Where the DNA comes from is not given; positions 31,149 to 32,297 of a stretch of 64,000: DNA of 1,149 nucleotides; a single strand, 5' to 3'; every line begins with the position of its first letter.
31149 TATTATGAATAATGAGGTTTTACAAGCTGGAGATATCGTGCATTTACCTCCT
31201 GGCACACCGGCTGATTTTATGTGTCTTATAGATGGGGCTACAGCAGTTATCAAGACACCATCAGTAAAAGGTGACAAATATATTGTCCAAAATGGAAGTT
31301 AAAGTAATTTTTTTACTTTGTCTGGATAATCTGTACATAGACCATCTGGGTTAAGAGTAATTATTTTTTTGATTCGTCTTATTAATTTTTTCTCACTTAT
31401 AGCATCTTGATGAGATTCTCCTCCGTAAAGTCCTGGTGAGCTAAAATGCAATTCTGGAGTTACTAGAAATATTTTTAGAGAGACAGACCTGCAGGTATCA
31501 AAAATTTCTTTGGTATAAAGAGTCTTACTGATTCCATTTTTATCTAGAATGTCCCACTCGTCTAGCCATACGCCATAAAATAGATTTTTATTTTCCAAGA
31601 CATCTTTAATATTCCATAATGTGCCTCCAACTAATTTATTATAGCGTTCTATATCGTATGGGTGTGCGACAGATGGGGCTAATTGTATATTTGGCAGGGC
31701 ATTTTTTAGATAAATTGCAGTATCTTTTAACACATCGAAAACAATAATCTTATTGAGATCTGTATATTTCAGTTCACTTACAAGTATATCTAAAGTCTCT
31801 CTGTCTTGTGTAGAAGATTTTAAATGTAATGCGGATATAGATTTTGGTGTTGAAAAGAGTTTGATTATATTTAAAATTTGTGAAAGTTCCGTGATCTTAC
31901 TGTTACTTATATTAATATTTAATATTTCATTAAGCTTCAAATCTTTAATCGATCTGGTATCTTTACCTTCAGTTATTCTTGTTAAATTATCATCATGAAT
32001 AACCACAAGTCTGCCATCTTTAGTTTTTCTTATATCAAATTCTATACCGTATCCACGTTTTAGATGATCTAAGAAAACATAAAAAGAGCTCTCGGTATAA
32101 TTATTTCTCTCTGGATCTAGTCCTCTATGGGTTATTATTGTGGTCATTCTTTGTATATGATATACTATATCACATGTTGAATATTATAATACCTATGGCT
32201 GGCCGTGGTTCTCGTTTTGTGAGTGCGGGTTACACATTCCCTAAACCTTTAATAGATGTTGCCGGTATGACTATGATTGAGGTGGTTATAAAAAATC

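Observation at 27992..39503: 11.5-kb surface-glycopolymer locus combining a WbaP-type priming enzyme, GTs, a flippase, GDPD, an NTP-transferase, a HAD phosphatase and two paralogous unknown-family enzymes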

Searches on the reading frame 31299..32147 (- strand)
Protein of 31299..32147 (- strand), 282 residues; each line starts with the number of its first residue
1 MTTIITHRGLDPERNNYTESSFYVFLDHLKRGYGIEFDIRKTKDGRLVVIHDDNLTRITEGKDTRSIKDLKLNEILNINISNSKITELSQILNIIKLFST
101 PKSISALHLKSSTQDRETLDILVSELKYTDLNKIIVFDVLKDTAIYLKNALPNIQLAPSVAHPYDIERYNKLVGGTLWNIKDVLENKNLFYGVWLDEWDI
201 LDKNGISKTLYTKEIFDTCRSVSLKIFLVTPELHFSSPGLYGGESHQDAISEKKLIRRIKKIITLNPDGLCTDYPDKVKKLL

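Call 4: search_protein_families(library=pfam, proteins=[window:31299-32147:-], max_evalue=0.1)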
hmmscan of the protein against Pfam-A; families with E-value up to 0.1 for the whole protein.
window:31299-32147:- (282 aa): 1 family
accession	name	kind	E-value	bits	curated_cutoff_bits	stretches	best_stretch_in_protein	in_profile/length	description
PF03009.23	GDPD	-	8.6e-14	52.7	23.6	1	7-167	1-174/244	Glycerophosphoryl diester phosphodiesterase family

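Call 6: search_protein_families(library=ncbifam, proteins=[window:31299-32147:-], max_evalue=0.01)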
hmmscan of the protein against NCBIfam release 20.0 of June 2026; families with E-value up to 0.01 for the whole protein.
window:31299-32147:- (282 aa): 3 families
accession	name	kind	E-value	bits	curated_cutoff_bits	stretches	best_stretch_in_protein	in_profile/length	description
NF053857.1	LysphglycPlipDStph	equivalog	1.7e-05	24.3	450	1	4-66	48-108/305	lysophosphatidylglycerol phospholipase D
NF006989.0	PRK09454.1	equivalog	3.7e-05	23.2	264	1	33-77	38-81/251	glycerophosphodiester phosphodiesterase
NF008354.0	PRK11143.1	equivalog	0.0033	16.4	254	0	35-62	62-89/359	glycerophosphodiester phosphodiesterase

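Call 17: search_solved_structures(query=window:31299-32147:-, max_evalue=0.01)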
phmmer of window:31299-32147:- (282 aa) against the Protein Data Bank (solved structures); distinct sequences matched with E-value up to 0.01: 18.
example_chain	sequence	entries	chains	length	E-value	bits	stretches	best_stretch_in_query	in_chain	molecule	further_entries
2pz0_A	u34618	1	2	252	2.1e-07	34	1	2-79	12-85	Glycerophosphoryl diester phosphodiesterase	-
4oec_A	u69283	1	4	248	5.8e-07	32.5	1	4-120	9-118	Glycerophosphoryl diester phosphodiesterase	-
1o1z_A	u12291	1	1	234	9.7e-07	31.8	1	4-94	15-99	glycerophosphodiester phosphodiesterase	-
2oog_A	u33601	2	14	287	5.2e-06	29.4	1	3-78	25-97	Glycerophosphoryl diester phosphodiesterase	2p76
9f49_AAA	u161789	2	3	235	4e-05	26.5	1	4-157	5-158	GP-PDE domain-containing protein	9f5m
4r7o_A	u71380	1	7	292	5.1e-05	26.1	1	5-79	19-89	Glycerophosphoryl diester phosphodiesterase, putative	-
3i10_A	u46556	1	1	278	9.3e-05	25.3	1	35-81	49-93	Putative Glycerophosphoryl diester phosphodiesterase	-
5t91_A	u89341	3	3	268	0.00027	23.7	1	6-75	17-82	Glycerophosphoryl diester phosphodiesterase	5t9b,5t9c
9eul_A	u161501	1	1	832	0.0012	21.6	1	4-157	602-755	GP-PDE domain-containing protein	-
9euf_B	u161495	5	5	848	0.0013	21.5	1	4-157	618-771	GP-PDE domain-containing protein | ORF58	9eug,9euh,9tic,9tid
1zcc_A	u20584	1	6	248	0.0013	21.5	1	1-62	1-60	glycerophosphodiester phosphodiesterase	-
7ymq_A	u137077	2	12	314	0.0054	19.5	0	15-78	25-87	Lysoplasmalogenase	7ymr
7ym0_A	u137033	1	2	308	0.0058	19.4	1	15-78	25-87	Lysoplasmalogenase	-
7ymp_A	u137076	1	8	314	0.006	19.3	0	15-78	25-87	Lysoplasmalogenase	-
7e0v_A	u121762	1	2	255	0.0068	19.2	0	6-95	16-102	Glycerophosphodiester phosphodiesterase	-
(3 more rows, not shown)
